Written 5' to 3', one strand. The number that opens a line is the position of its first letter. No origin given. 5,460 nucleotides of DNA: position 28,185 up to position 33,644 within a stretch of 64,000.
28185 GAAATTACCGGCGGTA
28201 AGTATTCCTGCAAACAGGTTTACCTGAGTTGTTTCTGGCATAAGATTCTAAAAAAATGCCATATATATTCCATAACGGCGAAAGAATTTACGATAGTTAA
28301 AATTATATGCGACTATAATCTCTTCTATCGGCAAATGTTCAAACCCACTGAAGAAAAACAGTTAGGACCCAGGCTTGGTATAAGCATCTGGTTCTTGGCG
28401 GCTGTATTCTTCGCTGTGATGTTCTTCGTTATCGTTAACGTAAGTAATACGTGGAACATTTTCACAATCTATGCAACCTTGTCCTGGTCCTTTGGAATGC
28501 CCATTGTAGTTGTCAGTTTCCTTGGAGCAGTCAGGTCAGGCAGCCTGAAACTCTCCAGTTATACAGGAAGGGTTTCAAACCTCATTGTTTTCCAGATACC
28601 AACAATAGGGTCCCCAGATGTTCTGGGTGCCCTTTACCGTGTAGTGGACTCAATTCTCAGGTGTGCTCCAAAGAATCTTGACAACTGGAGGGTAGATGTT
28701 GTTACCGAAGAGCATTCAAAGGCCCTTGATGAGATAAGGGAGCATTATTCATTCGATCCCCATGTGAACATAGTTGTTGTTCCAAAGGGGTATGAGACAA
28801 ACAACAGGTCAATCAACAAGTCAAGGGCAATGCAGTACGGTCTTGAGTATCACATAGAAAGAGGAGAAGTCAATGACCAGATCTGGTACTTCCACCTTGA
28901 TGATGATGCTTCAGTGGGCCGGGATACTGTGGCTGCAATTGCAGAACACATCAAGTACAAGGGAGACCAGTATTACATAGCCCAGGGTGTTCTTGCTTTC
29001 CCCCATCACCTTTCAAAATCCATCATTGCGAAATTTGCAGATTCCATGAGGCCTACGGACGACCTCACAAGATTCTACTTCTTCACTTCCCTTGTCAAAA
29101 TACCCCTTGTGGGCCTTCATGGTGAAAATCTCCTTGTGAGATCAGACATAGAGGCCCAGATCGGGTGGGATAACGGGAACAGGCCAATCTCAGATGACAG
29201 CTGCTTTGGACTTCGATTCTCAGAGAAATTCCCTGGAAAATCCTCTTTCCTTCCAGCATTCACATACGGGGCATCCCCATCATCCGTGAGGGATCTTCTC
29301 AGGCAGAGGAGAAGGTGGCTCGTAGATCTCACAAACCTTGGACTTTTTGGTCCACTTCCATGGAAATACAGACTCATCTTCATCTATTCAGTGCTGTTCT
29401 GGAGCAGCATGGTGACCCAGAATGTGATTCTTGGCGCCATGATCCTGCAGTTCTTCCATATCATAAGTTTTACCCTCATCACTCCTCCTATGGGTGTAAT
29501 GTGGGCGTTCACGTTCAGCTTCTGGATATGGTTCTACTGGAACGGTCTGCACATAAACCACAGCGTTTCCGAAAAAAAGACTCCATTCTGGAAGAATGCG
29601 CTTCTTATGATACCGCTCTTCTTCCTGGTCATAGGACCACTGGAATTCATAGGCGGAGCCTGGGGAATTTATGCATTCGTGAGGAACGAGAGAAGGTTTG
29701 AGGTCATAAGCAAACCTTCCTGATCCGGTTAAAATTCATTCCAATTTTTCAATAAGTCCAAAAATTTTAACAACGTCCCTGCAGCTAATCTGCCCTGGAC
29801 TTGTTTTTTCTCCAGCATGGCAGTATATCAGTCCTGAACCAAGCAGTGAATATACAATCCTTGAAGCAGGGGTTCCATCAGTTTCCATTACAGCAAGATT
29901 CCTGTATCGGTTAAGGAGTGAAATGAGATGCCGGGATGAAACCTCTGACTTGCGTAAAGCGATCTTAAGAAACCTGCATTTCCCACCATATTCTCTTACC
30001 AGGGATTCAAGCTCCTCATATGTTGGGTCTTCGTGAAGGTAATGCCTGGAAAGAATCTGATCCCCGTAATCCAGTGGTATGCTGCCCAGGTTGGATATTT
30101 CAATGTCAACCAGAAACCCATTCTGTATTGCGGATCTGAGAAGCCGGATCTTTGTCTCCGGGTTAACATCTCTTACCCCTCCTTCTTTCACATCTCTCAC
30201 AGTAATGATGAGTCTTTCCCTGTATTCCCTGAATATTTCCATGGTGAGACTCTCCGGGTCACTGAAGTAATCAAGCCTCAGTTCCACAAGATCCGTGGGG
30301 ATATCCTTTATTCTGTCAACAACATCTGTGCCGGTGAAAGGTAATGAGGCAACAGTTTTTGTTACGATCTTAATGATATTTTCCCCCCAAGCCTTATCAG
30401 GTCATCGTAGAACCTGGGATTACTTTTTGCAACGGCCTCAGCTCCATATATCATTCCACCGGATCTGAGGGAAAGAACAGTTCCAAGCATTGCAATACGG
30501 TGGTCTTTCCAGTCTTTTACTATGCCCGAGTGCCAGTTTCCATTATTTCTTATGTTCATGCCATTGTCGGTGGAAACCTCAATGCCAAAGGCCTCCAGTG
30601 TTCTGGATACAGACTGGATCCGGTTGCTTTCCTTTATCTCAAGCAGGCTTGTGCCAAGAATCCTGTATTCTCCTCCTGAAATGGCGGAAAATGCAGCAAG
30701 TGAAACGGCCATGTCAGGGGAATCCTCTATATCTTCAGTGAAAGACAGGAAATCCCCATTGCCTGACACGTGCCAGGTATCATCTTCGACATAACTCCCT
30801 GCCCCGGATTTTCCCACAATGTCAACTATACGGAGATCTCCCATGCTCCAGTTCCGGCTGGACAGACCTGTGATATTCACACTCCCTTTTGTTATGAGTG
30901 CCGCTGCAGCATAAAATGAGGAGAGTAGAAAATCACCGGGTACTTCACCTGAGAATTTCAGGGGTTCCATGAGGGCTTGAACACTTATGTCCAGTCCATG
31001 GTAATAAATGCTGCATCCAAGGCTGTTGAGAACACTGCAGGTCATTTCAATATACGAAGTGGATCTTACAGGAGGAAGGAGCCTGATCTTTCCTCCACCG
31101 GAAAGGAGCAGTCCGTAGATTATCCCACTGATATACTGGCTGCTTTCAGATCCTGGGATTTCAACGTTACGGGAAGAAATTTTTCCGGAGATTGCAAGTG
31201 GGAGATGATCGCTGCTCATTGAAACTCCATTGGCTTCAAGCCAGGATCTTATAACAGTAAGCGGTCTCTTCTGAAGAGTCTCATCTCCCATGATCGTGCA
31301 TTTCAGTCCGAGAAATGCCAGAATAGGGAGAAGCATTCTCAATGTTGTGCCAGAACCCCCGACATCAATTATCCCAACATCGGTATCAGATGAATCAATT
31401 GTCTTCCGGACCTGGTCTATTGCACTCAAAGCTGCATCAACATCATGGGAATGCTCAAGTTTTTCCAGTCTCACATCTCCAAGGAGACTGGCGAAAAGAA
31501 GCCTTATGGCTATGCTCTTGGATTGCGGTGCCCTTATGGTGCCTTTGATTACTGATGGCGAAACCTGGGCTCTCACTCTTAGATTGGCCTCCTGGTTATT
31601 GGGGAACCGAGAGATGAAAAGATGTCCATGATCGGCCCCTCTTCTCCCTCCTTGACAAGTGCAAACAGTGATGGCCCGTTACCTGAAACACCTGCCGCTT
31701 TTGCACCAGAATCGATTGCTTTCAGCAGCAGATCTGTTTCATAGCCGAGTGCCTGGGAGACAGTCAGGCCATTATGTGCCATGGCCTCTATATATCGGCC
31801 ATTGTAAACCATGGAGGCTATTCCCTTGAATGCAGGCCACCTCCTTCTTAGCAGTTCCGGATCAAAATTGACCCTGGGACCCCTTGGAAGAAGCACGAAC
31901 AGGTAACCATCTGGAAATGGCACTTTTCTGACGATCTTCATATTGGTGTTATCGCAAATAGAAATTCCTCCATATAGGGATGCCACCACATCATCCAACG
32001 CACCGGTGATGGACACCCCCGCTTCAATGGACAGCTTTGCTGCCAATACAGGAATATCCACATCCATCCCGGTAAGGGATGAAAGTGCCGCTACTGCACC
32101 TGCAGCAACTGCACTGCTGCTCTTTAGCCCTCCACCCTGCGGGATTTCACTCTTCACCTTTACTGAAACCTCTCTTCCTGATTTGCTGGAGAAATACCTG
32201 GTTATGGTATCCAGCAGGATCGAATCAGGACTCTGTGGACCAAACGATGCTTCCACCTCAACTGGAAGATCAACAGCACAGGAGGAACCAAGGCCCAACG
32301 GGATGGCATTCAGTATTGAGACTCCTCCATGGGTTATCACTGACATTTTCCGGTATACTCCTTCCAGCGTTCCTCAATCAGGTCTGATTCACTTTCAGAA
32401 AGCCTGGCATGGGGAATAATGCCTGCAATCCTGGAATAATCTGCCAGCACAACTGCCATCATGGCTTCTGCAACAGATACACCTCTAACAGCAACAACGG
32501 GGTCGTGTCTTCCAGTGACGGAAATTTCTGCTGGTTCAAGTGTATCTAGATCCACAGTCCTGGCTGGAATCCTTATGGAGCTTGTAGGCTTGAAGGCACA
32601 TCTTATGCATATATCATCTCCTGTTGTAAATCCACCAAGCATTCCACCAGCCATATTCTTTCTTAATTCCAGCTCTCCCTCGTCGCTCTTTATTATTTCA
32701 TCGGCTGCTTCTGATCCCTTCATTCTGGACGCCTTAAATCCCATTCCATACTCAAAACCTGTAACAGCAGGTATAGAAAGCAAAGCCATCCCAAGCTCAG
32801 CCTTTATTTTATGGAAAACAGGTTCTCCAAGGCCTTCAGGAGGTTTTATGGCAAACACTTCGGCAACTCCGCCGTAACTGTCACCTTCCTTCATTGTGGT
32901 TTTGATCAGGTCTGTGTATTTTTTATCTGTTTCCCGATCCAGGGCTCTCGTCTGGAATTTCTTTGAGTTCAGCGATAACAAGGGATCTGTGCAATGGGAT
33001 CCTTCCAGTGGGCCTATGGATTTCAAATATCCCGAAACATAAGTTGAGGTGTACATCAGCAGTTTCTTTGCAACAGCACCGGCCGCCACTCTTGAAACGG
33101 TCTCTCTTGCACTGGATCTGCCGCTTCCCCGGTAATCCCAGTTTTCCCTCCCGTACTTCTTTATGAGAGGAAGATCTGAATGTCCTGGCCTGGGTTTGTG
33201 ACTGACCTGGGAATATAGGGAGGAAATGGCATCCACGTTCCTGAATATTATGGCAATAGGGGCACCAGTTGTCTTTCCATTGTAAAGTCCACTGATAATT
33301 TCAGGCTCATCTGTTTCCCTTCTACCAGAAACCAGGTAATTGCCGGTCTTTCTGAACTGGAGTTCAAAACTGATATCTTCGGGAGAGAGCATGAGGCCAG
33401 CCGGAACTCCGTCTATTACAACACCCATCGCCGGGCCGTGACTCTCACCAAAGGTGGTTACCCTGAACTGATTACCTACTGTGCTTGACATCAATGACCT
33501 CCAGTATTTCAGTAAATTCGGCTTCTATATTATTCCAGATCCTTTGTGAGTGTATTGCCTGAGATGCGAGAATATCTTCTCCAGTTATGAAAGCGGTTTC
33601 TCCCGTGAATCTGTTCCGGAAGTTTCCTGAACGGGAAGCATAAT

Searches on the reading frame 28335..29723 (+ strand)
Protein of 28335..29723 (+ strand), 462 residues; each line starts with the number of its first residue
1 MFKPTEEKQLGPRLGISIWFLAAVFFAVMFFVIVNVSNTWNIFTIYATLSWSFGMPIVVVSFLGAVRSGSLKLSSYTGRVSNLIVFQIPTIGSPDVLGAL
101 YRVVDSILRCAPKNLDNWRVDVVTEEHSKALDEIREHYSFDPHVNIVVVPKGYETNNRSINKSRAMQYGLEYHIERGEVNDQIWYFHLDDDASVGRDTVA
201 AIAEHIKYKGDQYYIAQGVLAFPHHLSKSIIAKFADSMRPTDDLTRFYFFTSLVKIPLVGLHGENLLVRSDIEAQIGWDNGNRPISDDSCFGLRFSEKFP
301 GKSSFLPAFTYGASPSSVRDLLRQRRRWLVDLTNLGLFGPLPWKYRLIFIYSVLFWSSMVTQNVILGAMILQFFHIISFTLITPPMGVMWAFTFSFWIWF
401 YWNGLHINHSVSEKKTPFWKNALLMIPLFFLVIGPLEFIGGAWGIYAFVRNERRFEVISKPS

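Call 93: search_protein_families(library=pfam, proteins=[window:28335-29723:+], max_evalue=0.00001)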
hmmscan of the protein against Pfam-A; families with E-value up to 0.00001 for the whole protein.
window:28335-29723:+ (462 aa): 1 family
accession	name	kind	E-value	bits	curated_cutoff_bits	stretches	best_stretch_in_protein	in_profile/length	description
PF13632.12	Glyco_trans_2_3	-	3.8e-19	69.7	27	1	186-394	3-192/198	Glycosyl transferase family group 2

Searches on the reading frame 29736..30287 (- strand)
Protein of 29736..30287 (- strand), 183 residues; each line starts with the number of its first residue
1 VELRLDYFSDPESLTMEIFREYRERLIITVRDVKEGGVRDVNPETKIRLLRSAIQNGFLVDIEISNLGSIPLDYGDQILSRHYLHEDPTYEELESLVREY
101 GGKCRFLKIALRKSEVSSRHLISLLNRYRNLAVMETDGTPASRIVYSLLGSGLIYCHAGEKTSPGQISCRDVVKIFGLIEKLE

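Call 93: search_protein_families(library=pfam, proteins=[window:29736-30287:-], max_evalue=0.00001)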
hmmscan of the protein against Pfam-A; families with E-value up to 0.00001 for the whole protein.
window:29736-30287:- (183 aa): 1 family
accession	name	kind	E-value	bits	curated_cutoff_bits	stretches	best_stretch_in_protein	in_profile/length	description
PF01487.21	DHquinase_I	-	1.9e-14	54.8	22.2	1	2-175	28-229/230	Type I 3-dehydroquinase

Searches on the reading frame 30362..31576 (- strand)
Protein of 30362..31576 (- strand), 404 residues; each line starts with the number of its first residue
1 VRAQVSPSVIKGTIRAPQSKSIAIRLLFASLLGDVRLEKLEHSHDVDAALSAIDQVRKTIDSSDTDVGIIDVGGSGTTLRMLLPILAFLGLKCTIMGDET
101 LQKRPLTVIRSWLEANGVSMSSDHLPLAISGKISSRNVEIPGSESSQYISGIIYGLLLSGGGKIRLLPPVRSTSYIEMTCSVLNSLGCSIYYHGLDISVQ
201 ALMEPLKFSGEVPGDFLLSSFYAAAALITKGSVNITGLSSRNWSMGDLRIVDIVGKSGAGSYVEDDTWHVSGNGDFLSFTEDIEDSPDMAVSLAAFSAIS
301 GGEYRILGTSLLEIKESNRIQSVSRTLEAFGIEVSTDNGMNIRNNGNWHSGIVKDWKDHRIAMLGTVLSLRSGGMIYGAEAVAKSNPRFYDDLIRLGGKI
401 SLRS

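Call 93: search_protein_families(library=pfam, proteins=[window:30362-31576:-], max_evalue=0.00001)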
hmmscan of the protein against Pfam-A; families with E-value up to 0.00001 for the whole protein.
window:30362-31576:- (404 aa): 1 family
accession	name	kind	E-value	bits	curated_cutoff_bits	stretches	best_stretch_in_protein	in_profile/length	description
PF00275.25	EPSP_synthase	-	3.1e-51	174.9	22.8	1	8-393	5-417/417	EPSP synthase (3-phosphoshikimate 1-carboxyvinyltransferase)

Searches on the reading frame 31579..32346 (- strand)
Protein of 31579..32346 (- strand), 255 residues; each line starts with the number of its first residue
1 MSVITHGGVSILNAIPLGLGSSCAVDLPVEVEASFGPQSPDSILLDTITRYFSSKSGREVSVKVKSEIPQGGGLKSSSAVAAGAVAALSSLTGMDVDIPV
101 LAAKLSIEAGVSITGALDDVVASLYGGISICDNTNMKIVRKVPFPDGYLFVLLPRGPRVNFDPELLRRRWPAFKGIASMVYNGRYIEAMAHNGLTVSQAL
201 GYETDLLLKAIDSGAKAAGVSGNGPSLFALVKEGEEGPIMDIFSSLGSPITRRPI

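Call 93: search_protein_families(library=pfam, proteins=[window:31579-32346:-], max_evalue=0.00001)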
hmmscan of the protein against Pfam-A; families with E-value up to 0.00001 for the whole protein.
window:31579-32346:- (255 aa): 1 family
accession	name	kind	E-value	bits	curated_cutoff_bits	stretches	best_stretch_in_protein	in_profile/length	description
PF00288.32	GHMP_kinases_N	-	4.4e-14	52.9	22.3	1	49-127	7-87/87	GHMP kinases N terminal domain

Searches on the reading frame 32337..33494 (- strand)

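Call 93: search_protein_families(library=pfam, proteins=[window:32337-33494:-], max_evalue=0.00001)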
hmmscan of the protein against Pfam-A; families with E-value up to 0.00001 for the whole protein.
window:32337-33494:- (385 aa): 1 family
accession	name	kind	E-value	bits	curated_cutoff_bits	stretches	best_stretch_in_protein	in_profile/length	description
PF01264.26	Chorismate_synt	-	4.7e-116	387.5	27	1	10-353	1-325/327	Chorismate synthase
